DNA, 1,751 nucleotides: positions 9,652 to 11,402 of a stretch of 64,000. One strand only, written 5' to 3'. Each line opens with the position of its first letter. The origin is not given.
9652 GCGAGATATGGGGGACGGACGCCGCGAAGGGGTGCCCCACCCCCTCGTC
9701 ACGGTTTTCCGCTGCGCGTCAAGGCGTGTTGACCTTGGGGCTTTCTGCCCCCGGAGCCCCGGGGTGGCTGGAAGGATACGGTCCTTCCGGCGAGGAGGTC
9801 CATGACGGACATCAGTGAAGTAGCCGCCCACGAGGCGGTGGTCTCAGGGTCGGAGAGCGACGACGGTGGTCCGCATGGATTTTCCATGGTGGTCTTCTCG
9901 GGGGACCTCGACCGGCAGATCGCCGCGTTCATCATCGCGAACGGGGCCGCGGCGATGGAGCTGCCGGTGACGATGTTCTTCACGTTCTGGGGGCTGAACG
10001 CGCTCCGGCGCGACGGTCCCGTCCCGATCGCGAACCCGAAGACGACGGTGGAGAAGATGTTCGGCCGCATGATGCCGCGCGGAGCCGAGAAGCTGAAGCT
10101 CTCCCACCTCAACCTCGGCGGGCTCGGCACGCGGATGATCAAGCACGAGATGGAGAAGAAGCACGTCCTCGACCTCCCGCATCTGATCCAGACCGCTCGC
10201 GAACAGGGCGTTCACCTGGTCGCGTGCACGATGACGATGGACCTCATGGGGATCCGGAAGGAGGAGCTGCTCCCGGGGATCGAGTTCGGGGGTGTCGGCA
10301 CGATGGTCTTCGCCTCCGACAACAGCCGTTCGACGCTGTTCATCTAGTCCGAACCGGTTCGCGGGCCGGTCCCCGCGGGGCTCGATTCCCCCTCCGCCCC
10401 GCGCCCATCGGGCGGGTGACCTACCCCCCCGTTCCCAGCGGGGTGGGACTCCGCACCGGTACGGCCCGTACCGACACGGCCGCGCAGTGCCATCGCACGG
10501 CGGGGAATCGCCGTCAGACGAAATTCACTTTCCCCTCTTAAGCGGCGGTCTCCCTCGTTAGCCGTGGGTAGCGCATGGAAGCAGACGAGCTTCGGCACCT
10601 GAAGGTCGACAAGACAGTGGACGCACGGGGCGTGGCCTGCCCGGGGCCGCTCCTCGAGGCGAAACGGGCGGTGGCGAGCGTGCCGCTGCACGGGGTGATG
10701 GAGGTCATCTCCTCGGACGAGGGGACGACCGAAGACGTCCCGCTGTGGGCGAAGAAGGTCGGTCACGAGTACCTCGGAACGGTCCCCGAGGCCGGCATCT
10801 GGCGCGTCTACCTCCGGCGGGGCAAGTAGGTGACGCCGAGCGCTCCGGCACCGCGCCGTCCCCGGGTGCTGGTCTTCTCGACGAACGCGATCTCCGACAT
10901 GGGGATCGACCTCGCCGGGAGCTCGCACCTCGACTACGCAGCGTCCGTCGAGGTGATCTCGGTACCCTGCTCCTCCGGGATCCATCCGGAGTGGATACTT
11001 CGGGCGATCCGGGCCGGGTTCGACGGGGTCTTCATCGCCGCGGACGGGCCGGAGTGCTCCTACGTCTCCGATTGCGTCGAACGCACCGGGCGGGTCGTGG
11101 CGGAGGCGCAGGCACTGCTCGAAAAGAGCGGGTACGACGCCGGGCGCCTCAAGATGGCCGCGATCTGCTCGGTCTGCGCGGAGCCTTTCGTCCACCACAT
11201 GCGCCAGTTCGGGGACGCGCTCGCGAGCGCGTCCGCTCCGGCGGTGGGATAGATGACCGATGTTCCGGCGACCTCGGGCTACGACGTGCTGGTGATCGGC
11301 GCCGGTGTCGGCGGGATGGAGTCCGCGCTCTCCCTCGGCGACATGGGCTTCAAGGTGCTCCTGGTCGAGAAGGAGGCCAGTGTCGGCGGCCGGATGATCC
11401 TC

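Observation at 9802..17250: TusA/DsrE-headed Hdr module with an HdrA-GltD fusion: candidate undescribed NAD(P)H-linked sulfur-relay redox complex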

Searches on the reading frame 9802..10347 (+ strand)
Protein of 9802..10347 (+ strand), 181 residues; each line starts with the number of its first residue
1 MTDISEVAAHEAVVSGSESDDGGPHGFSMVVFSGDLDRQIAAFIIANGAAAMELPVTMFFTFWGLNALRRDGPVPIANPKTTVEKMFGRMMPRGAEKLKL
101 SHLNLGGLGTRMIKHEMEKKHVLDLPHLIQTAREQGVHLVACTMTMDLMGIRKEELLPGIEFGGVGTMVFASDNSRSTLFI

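Call 3: search_protein_families(library=pfam, proteins=[window:9802-10347:+], max_evalue=0.01)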
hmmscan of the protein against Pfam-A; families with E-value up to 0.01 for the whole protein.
window:9802-10347:+ (181 aa): 2 families
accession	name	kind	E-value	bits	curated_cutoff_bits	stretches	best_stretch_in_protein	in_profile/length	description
PF13686.11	DrsE_2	-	3.8e-53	180.1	25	1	28-180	6-156/156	DsrE/DsrF/DrsH-like family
PF02635.20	DsrE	-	1.9e-07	31.7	22.7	1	35-169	13-104/116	DsrE/DsrF-like family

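Call 4: search_protein_families(library=ncbifam, proteins=[window:9802-10347:+], max_evalue=0.01)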
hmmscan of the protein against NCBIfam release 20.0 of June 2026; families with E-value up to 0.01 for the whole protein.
window:9802-10347:+ (181 aa): 1 family
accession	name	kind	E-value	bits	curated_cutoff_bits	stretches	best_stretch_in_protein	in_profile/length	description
NF047629.1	SulfCarrDsrE2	equivalog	5.6e-23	81.9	210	1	29-181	8-159/159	sulfur carrier protein DsrE2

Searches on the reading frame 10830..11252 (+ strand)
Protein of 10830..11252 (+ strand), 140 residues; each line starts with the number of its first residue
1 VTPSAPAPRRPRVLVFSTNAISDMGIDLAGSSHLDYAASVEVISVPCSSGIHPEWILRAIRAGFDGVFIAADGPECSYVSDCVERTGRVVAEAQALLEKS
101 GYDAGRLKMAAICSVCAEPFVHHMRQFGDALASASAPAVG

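Call 3: search_protein_families(library=pfam, proteins=[window:10830-11252:+], max_evalue=0.01)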
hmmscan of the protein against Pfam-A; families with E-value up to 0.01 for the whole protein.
window:10830-11252:+ (140 aa): 1 family
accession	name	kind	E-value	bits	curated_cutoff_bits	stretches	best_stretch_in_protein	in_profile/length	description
PF02662.21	FlpD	-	2.7e-25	89.2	22.3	1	13-131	1-119/123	Methyl-viologen-reducing hydrogenase, delta subunit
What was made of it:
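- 10830..11252 (+): MvhD/FlpD-like iron-sulfur protein (140 aa), divergent subfamily. Pfam FlpD at E 3e-25 (call 3).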

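Call 4: search_protein_families(library=ncbifam, proteins=[window:10830-11252:+], max_evalue=0.01)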
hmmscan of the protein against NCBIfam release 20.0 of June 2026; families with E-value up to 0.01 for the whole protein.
window:10830-11252:+ (140 aa): 4 families
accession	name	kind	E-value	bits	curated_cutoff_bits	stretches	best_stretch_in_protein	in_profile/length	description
NF040770.1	hetero_SS_HdrA2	exception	8e-18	63.9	1100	1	9-133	646-770/777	CoB-CoM heterodisulfide reductase HdrA2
NF045873.1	F420_non_VhuD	exception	2.6e-12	47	215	1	15-129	6-120/132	F420-non-reducing hydrogenase iron-sulfur subunit VhuD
NF041778.1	hetero_SS_HdrA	equivalog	4e-06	24.9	1400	1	12-77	655-720/771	ferredoxin:CoB-CoM heterodisulfide reductase subunit HdrA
NF041891.1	hdrA_Methbact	equivalog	6.8e-06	24.6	1300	1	12-127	645-754/762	ferredoxin:CoB-CoM heterodisulfide reductase subunit HdrA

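Call 36: search_solved_structures(query=window:10830-11249:+, max_evalue=0.01, show_alignments=2)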
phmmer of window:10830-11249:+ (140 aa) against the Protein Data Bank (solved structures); distinct sequences matched with E-value up to 0.01: 6.
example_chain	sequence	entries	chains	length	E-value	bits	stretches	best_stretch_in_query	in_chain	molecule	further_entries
5odc_D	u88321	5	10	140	7.1e-12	48.7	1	10-131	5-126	Methyl-viologen reducing hydrogenase subunit D | Methyl-viologen reducing hydrogenase, subunit D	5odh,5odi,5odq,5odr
9sfi_K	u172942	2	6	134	8.7e-11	45.2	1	21-131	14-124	F420-non-reducing hydrogenase subunit delta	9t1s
8rvu_F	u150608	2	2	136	1.3e-09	41.4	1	10-130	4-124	Methyl viologen-reducing hydrogenase, subunit D-related protein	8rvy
8rvv_F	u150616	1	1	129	1.4e-09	41.3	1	10-130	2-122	Methyl viologen-reducing hydrogenase, subunit D-related protein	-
9sw2_D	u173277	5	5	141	7.9e-09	38.9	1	12-83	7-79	F420-non-reducing hydrogenase iron-sulfur subunit D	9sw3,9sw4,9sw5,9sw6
7bkb_F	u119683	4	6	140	1.2e-07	35.1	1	10-113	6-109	F420-non-reducing hydrogenase subunit D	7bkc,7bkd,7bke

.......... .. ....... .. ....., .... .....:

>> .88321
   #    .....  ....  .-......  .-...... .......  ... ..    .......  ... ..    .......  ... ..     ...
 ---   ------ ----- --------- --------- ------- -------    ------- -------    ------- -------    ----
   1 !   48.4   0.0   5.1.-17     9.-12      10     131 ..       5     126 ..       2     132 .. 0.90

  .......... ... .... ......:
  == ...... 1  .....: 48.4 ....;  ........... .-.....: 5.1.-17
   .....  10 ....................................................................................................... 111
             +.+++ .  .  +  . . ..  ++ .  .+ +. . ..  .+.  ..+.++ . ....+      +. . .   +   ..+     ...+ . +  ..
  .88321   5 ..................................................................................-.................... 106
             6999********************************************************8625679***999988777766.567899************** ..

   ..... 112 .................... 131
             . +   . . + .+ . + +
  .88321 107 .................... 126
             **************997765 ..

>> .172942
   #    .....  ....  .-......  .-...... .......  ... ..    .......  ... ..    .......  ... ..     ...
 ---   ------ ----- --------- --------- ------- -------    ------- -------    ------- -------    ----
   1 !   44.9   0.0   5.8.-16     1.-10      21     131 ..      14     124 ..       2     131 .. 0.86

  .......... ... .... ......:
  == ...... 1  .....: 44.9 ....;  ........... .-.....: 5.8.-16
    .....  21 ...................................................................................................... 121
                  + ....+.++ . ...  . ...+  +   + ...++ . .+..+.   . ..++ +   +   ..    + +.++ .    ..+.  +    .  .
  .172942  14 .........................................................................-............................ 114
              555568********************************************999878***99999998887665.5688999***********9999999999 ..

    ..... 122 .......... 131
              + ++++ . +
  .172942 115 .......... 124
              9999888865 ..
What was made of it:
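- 10830..11252 (+): Aligned to PDB 5ODC chain D, the canonical CCxxC at the N-terminus reads S-T-N-A-I (call 36).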
